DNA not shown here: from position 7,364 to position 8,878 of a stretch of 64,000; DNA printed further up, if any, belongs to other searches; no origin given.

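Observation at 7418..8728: Radical SAM/SPASM enzyme with N-terminal extension followed by an unannotated 20-aa Cys-rich peptide ORF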

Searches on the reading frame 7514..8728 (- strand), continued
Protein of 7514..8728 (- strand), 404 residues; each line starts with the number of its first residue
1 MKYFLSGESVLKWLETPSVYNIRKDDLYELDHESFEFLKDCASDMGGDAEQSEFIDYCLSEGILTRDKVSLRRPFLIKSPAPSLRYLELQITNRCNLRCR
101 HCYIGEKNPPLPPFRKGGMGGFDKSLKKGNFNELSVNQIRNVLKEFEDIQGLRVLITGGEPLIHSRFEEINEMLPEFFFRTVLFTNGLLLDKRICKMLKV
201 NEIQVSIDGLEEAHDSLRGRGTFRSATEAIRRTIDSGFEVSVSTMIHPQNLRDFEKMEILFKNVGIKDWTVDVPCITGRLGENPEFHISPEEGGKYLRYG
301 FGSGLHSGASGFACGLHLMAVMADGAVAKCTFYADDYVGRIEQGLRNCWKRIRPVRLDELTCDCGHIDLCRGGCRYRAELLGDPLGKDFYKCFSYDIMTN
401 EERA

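Call 73: find_encoding_contigs(protein=P0003, flank=3000, max_places=1)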
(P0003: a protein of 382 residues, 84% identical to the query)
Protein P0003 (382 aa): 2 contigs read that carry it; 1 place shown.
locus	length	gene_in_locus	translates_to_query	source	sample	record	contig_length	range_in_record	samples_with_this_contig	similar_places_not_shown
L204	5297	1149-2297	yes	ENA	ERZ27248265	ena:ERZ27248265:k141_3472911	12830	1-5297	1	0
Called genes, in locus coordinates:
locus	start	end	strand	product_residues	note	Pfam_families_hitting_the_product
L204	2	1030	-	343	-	?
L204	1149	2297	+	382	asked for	PF04055:Radical_SAM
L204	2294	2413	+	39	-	-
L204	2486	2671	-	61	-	PF13370:Fer4_13, PF13459:Fer4_15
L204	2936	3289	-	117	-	PF04358:DsrC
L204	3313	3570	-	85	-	-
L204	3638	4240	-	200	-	PF02915:Rubrerythrin, PF09537:DUF2383 (faint), PF13668:Ferritin_2 (weak)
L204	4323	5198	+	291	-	PF04055:Radical_SAM, PF13186:SPASM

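Call 74: find_encoding_contigs(protein=P0008, flank=3000, max_places=1)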
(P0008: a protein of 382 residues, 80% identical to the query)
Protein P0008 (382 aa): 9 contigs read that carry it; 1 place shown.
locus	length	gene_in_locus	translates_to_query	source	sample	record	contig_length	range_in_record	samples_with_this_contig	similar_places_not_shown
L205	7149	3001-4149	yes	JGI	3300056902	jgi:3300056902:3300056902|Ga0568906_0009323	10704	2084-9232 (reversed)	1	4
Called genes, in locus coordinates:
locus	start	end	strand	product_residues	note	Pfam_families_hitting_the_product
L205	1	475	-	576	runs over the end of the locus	PF01558:POR, PF01855:POR_N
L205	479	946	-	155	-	PF02915:Rubrerythrin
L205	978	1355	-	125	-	-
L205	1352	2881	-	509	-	PF00072:Response_reg, PF00989:PAS, PF08448:PAS_4, PF13426:PAS_9, PF00989:PAS, PF13188:PAS_8, PF08448:PAS_4, PF13426:PAS_9, +5 more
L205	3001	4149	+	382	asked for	PF04055:Radical_SAM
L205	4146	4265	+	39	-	-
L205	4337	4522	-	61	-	PF13370:Fer4_13, PF13459:Fer4_15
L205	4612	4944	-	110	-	PF04358:DsrC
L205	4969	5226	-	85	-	-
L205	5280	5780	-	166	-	PF02915:Rubrerythrin, PF09537:DUF2383 (faint), PF13668:Ferritin_2 (weak)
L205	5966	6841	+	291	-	PF04055:Radical_SAM, PF13186:SPASM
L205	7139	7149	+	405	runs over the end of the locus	PF00753:Lactamase_B (weak), PF19583:ODP, PF00258:Flavodoxin_1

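Call 76: search_protein_representatives(protein=window:7514-8728:-)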
Query: 404 residues. Proteins with E-value up to 0.001 (for the whole library): 19595; up to 1e-10: 2391; up to 1e-30: 82. The best 150 are listed.
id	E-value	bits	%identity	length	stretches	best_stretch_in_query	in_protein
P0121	5.6e-123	427.6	70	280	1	131-395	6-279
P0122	3.8e-109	382.0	47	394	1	1-395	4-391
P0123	3.2e-103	362.5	48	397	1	5-398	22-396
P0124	4.0e-101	355.6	49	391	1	4-397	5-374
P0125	5.6e-101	355.1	60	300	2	132-307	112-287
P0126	4.7e-96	338.9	48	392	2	130-395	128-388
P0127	3.1e-93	329.6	47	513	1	3-384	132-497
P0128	2.5e-90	320.0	43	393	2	135-392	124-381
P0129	7.6e-88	311.8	43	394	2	133-395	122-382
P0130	1.3e-87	311.1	42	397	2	133-397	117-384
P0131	2.8e-87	309.9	46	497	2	139-396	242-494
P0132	5.6e-87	309.0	44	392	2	134-398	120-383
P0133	3.0e-86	306.6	40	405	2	133-396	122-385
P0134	5.2e-86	305.8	60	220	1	182-401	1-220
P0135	1.0e-85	304.9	41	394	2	134-396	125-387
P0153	4.5e-71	256.6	36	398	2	135-392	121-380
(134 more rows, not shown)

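Call 78: find_homologous_proteins(query=P0153, max_evalue=1e-40)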
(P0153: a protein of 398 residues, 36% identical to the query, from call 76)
Query P0153 (398 aa): 727 proteins with E <= 1e-40 among 6099 candidates; the best 120 are listed.
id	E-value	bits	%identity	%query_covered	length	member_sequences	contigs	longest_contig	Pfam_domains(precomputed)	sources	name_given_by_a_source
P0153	5.0e-269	910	100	100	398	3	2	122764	PF04055.28,PF13353.12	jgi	jgi:radical SAM protein with 4Fe4S-binding SPASM domain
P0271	2.4e-146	506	57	95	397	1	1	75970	PF04055.28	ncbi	-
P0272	3.0e-138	479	53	96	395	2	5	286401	PF04055.28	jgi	jgi:radical SAM protein with 4Fe4S-binding SPASM domain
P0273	3.2e-138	479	55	96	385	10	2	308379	PF04055.28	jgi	jgi:radical SAM protein with 4Fe4S-binding SPASM domain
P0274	1.5e-136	474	53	95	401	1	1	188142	PF04055.28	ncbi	-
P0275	1.3e-131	458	52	92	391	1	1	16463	PF04055.28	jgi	jgi:radical SAM protein with 4Fe4S-binding SPASM domain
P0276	4.8e-125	436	51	95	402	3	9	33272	PF04055.28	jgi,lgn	jgi:radical SAM protein with 4Fe4S-binding SPASM domain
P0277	7.9e-124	432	52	93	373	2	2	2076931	PF04055.28,PF13353.12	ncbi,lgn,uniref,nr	ncbi:radical SAM/SPASM domain-containing protein [Archaeoglobus sulfaticallidus]|uniref:radical SAM/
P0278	4.1e-123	430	50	95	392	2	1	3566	PF04055.28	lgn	-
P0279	3.4e-112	394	47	96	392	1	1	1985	PF04055.28,PF13353.12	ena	-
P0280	1.2e-111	392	46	94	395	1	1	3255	PF04055.28,PF13353.12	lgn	-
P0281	1.6e-110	388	44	94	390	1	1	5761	PF04055.28,PF13353.12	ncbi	-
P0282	1.9e-110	388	44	94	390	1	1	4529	PF04055.28,PF13353.12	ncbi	-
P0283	2.4e-110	388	45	97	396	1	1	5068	PF04055.28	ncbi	-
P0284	7.6e-110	386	46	94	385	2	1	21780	PF04055.28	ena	-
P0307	2.7e-107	378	44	95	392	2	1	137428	PF04055.28,PF13353.12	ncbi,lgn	ncbi:MAG: radical SAM protein [Candidatus Methanoperedens sp.]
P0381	1.2e-102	362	45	94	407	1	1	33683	PF04055.28,PF13353.12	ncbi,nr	ncbi:MAG: radical SAM protein [ANME-2 cluster archaeon]|nr:radical SAM protein [ANME-2 cluster archa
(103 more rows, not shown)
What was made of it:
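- Closest known: Mycofactocin. Different: Public records mislabel some archaeal members as MftC or PqqE (call 78).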

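Call 79: find_encoding_contigs(protein=P0277, flank=4000, max_places=1)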
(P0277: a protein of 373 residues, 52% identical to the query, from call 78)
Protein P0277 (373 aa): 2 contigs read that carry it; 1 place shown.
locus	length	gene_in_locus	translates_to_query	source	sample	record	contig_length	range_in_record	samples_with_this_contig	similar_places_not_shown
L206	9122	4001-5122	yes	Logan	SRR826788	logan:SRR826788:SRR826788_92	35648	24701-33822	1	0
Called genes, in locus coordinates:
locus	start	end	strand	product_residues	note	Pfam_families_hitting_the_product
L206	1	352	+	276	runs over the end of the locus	PF00892:EamA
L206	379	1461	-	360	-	PF04406:TP6A_N, PF20768:Topo_VI_alpha, PF21180:TOP6A-Spo11_Toprim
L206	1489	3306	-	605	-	PF02518:HATPase_c, PF13589:HATPase_c_3, PF09239:Topo-VIb_trans, PF18000:Top6b_C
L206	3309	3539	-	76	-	PF01037:AsnC_trans_reg, PF03927:NapD (weak)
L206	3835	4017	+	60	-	-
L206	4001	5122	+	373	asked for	PF13353:Fer4_12 (weak), PF04055:Radical_SAM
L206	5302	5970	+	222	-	PF04474:DUF554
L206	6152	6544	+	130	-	PF27352:AF_0059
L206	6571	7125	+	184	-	PF17833:pre-PUA_NIP7, PF01472:PUA, PF03657:UPF0113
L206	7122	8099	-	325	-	PF04014:MazE_antitoxin, PF01895:PhoU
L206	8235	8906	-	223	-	PF00149:Metallophos, PF12850:Metallophos_2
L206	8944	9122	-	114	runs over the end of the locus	PF04038:DHNA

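Call 80: find_encoding_contigs(protein=P0307, flank=4000, max_places=1)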
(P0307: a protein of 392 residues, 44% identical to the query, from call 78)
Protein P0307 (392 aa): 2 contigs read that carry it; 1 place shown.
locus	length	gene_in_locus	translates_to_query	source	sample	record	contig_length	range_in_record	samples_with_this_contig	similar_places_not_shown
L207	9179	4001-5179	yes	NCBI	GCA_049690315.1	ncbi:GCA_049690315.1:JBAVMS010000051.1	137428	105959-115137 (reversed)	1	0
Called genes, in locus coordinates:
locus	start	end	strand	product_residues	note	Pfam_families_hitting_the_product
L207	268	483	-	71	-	-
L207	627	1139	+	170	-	PF02002:TFIIE_alpha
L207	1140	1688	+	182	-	PF01966:HD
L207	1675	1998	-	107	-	PF10826:DUF2551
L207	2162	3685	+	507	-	PF00682:HMGL-like, PF22617:HCS_D2, PF08502:LeuA_dimer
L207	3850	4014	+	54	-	-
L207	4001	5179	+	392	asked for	PF04055:Radical_SAM, PF13353:Fer4_12 (faint)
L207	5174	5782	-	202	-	-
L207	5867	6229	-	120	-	-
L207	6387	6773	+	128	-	PF01201:Ribosomal_S8e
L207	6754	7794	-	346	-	PF00890:FAD_binding_2 (faint), PF01266:DAO (faint), PF01494:FAD_binding_3 (weak), PF03486:HI0933_like (weak), PF05834:Lycopene_cycl (faint), PF13450:NAD_binding_8 (weak), PF22578:GGR_cat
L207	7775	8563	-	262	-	PF21948:LplA-B_cat, PF03099:BPL_LplA_LipB (faint)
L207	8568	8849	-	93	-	PF10437:Lip_prot_lig_C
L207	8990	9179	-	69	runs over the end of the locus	-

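Call 81: find_encoding_contigs(protein=P0153, flank=4000, max_places=1)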
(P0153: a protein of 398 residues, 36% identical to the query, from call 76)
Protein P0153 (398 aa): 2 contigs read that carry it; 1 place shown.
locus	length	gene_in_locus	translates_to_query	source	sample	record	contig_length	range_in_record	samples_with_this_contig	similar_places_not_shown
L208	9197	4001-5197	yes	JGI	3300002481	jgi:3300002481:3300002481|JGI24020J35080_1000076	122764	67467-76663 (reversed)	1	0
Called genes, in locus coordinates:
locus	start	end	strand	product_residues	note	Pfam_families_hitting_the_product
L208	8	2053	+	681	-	PF01751:Toprim, PF01131:Topoisom_bac, PF01396:Zn_ribbon_Top1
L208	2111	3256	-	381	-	PF00926:DHBP_synthase, PF00925:GTP_cyclohydro2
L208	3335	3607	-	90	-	-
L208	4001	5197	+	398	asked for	PF04055:Radical_SAM, PF13353:Fer4_12 (weak)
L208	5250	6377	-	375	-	PF00282:Pyridoxal_deC, PF00266:Aminotran_5 (weak)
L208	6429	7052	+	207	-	PF12804:NTP_transf_3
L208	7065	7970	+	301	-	PF04055:Radical_SAM, PF13353:Fer4_12 (weak), PF06463:Mob_synth_C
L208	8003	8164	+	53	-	-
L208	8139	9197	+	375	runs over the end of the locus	PF00155:Aminotran_1_2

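Call 94: find_encoding_contigs(protein=P0271, flank=3000, max_places=1)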
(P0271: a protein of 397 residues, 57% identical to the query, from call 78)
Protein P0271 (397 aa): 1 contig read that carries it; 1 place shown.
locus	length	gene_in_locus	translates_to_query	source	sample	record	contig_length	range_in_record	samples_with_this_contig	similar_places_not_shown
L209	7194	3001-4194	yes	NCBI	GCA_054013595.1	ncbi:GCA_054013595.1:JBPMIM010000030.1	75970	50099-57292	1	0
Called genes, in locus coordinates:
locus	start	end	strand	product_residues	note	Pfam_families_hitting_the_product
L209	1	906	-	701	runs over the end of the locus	PF17207:MCM_OB, PF00493:MCM, PF01078:Mg_chelatase (faint), PF07726:AAA_3 (weak), PF07728:AAA_5, PF17855:MCM_lid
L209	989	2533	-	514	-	PF13229:Beta_helix (weak), PF05048:NosD, PF13229:Beta_helix, PF05048:NosD, PF13229:Beta_helix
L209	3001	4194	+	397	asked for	PF04055:Radical_SAM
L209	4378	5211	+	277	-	PF06745:ATPase, PF23442:DUF7125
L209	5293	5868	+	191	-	PF00881:Nitroreductase, PF14512:TM1586_NiRdase (weak)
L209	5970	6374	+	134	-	PF01886:DUF61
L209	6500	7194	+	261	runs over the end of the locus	PF00378:ECH_1, PF16113:ECH_2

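Call 95: find_encoding_contigs(protein=P0273, flank=3000, max_places=1)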
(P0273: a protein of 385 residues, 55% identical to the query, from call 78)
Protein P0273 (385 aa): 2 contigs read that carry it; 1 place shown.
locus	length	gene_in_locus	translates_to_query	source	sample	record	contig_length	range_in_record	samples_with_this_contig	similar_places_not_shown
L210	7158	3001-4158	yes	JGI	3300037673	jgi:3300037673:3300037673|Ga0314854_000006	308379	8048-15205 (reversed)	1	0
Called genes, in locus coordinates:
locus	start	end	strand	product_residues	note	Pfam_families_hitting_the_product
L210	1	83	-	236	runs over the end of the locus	PF00175:NAD_binding_1 (weak), PF10418:DHODB_Fe-S_bind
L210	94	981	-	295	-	PF01180:DHO_dh, PF01207:Dus (weak), PF00977:His_biosynth (weak), PF03060:NMO (weak)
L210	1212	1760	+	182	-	-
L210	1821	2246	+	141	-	PF13291:ACT_4 (faint), PF13840:ACT_7 (faint), PF19571:ACT_8, PF01842:ACT, PF22468:ACT_9 (faint), PF22629:ACT_AHAS_ss (weak), PF01842:ACT (weak)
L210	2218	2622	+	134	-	PF04126:Cyclophil_like, PF18050:Cyclophil_like2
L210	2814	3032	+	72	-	-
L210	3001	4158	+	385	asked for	PF04055:Radical_SAM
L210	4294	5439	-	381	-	PF00282:Pyridoxal_deC, PF00155:Aminotran_1_2 (weak), PF00266:Aminotran_5 (weak)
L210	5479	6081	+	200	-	PF12804:NTP_transf_3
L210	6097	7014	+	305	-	PF04055:Radical_SAM, PF13353:Fer4_12 (weak), PF06463:Mob_synth_C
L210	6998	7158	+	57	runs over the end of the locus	-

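Call 96: find_encoding_contigs(protein=P0274, flank=3000, max_places=1)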
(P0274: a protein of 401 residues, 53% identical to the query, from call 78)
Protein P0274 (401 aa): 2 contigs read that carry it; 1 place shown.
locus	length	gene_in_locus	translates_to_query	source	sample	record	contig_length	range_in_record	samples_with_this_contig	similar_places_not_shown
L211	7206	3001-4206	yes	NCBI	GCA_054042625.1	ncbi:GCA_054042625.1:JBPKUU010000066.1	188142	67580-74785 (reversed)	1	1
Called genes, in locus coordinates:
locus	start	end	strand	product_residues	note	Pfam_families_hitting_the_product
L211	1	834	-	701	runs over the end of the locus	PF17207:MCM_OB, PF00493:MCM, PF01078:Mg_chelatase (faint), PF07726:AAA_3 (weak), PF07728:AAA_5, PF17855:MCM_lid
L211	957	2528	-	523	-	PF05048:NosD, PF13229:Beta_helix, PF05048:NosD, PF13229:Beta_helix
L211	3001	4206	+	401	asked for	PF04055:Radical_SAM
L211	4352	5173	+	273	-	PF06745:ATPase, PF23442:DUF7125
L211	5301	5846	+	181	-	PF14512:TM1586_NiRdase (faint), PF00881:Nitroreductase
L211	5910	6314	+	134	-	PF01886:DUF61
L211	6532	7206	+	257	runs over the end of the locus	PF00378:ECH_1, PF16113:ECH_2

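Call 97: find_encoding_contigs(protein=P0381, flank=3000, max_places=1)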
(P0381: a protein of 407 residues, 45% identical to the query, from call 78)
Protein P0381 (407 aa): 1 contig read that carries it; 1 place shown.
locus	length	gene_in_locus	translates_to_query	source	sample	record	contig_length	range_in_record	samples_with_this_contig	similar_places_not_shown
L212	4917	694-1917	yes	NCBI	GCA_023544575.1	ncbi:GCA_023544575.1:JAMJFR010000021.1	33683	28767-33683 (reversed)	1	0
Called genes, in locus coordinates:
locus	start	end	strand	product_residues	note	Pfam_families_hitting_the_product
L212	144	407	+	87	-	-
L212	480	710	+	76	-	-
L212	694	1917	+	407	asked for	PF13353:Fer4_12 (weak), PF04055:Radical_SAM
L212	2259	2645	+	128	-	PF03100:CcmE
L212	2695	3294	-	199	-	PF01047:MarR (weak), PF13404:HTH_AsnC-type, PF13412:HTH_24, PF25212:HVO_A0114 (faint), PF08394:Arc_trans_TRASH, PF24273:TRASH_HVO_1752_C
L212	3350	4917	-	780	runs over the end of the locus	PF01578:Cytochrom_C_asm, PF16327:CcmF_C (faint)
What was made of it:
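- Archaeal neighbourhoods are unrelated to oxidative stress (calls 79-81, 94-97), so the context signal is not general.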
